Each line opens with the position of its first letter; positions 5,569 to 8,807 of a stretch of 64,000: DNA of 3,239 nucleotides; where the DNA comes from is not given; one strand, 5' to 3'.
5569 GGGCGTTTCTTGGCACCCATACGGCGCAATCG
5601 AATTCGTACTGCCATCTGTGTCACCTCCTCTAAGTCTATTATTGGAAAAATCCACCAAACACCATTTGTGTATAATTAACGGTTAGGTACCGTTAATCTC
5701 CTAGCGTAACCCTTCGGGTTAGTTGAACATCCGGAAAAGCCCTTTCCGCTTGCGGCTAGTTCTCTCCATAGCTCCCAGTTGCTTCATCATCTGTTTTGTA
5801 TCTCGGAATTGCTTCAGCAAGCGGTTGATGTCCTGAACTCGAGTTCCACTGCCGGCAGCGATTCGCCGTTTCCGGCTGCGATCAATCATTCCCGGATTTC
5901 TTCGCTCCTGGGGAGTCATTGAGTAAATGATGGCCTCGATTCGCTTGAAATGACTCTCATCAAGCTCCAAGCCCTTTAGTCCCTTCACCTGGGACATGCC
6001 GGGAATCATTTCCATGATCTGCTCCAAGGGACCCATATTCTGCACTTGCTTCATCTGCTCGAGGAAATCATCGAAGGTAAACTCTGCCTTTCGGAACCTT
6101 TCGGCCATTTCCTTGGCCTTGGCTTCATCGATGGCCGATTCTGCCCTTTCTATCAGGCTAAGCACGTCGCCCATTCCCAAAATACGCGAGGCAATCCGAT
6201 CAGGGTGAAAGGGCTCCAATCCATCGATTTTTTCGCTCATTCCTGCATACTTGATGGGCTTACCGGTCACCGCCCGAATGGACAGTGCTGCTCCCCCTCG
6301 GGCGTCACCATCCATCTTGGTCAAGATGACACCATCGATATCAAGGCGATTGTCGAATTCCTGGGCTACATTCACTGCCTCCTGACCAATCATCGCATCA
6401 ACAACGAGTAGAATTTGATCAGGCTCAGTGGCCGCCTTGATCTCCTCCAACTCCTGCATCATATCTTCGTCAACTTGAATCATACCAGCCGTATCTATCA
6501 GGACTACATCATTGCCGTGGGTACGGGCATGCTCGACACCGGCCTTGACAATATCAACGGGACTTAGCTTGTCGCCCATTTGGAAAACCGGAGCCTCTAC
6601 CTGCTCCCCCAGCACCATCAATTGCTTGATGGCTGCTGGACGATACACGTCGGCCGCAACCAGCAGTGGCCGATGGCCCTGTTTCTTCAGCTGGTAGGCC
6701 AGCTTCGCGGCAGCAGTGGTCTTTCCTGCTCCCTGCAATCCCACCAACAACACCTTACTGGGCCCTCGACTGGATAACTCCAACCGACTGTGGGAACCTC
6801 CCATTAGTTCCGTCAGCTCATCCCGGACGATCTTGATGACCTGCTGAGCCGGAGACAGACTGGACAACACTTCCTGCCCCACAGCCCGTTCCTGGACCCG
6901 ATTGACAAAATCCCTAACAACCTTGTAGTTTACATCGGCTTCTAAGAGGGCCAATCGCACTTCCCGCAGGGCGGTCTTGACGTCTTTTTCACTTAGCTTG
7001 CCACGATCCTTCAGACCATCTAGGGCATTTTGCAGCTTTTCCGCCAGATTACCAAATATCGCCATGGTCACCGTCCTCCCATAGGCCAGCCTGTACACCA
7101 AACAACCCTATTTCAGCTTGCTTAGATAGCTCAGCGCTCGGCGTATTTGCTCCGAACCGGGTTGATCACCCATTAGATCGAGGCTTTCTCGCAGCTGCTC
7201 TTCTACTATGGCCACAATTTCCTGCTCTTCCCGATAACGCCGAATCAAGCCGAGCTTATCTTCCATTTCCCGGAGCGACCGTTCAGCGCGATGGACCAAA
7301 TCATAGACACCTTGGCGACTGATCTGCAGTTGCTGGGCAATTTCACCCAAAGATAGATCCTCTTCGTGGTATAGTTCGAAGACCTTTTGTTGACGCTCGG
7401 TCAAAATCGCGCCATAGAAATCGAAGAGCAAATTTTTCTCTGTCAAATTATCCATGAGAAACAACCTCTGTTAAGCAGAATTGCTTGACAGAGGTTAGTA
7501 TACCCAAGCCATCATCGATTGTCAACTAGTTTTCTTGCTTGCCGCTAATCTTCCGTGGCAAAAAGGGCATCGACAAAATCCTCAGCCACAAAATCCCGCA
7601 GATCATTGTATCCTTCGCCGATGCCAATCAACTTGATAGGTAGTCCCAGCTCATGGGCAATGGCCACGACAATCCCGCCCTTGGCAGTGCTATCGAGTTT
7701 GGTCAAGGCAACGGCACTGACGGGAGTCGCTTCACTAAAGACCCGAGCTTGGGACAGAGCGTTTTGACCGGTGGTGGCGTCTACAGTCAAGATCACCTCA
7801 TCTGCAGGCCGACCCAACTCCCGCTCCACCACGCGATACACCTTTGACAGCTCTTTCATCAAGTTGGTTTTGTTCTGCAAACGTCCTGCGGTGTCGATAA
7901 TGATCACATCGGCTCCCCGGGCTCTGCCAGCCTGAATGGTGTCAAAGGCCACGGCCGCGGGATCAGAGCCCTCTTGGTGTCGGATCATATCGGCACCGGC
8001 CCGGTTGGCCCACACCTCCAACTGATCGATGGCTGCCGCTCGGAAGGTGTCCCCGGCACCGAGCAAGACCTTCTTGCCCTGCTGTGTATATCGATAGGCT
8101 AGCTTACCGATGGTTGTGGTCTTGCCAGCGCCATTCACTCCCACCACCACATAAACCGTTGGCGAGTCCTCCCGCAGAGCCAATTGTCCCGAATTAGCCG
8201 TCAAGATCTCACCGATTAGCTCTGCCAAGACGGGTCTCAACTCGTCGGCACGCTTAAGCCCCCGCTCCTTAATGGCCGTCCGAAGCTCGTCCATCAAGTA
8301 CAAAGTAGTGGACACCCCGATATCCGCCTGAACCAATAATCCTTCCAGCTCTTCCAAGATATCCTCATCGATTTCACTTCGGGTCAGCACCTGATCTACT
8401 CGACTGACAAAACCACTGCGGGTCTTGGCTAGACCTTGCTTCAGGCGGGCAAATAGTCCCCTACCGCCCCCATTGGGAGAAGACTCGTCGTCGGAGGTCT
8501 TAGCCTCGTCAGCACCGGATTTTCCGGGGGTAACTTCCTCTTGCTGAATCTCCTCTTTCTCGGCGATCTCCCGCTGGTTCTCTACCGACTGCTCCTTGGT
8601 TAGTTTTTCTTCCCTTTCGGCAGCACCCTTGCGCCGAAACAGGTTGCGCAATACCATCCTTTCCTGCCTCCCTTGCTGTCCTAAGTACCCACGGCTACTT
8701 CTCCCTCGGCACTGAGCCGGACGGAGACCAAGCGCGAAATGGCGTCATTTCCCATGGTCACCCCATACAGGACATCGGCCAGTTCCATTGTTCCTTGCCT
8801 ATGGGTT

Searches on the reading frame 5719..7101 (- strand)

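Call 58: search_protein_families(library=ncbifam, proteins=[window:5719-7101:-], max_evalue=0.00001)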
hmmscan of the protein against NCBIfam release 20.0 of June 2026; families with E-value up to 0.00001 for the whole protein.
window:5719-7101:- (460 aa): 11 families
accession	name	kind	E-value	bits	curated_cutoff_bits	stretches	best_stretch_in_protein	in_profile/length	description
TIGR00959.1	ffh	equivalog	1.3e-185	617.3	473.2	1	17-441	2-428/428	signal recognition particle protein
TIGR01425.1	SRP54_euk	equivalog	2.3e-94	316.7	576.25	1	17-438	3-428/428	signal recognition particle protein SRP54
TIGR00064.1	ftsY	equivalog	1.1e-65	221.7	260.7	1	41-307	3-278/279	signal recognition particle-docking protein FtsY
TIGR03499.1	FlhF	equivalog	4.3e-17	63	174.15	1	21-206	122-286/286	flagellar biosynthesis GTPase FlhF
NF005230.0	PRK06731.1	equivalog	2.2e-15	56.6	553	1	116-284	88-253/281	flagellar biosynthesis regulator FlhF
NF011312.0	PRK14723.1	equivalog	1.7e-14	53.3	951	1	87-346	159-417/768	flagellar biosynthesis regulator FlhF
NF009368.0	PRK12726.1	equivalog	5.4e-13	48.8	832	1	117-292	209-381/407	flagellar biosynthesis regulator FlhF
NF009367.0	PRK12724.1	equivalog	2.5e-12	46.4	718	1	110-275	218-381/433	flagellar biosynthesis regulator FlhF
NF011310.0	PRK14721.1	equivalog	2.8e-11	43.3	725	1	118-275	195-348/423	flagellar biosynthesis regulator FlhF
NF011311.0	PRK14722.1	equivalog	7.9e-11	41.6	777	1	13-292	47-320/374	flagellar biosynthesis regulator FlhF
NF009366.0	PRK12723.1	equivalog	8.7e-08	31.7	585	1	39-278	104-337/388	flagellar biosynthesis regulator FlhF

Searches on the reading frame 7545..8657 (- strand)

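Call 58: search_protein_families(library=ncbifam, proteins=[window:7545-8657:-], max_evalue=0.00001)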
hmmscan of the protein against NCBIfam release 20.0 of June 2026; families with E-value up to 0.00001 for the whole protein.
window:7545-8657:- (370 aa): 10 families
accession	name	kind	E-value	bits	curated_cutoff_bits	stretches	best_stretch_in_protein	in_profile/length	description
TIGR00064.1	ftsY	equivalog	9.4e-104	346.6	260.7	1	96-366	2-279/279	signal recognition particle-docking protein FtsY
TIGR00959.1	ffh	equivalog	1.8e-57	195.1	473.2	1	89-365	19-293/428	signal recognition particle protein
TIGR01425.1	SRP54_euk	equivalog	5.7e-47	160.5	576.25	1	91-367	21-295/428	signal recognition particle protein SRP54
TIGR03499.1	FlhF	equivalog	2.4e-21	77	174.15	1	14-258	63-286/286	flagellar biosynthesis GTPase FlhF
NF009367.0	PRK12724.1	equivalog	6.4e-14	51.6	718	1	167-335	224-383/433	flagellar biosynthesis regulator FlhF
NF009368.0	PRK12726.1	equivalog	2.4e-11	43.4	832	1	167-345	207-376/407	flagellar biosynthesis regulator FlhF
NF009366.0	PRK12723.1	equivalog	2.3e-10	40.1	585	1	93-337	103-338/388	flagellar biosynthesis regulator FlhF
NF005230.0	PRK06731.1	equivalog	9.6e-10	38.1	553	1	168-347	88-258/281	flagellar biosynthesis regulator FlhF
NF011312.0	PRK14723.1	equivalog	2.3e-07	29.7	951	1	167-367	186-380/768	flagellar biosynthesis regulator FlhF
NF011310.0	PRK14721.1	equivalog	7.6e-07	28.7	725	1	165-331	190-346/423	flagellar biosynthesis regulator FlhF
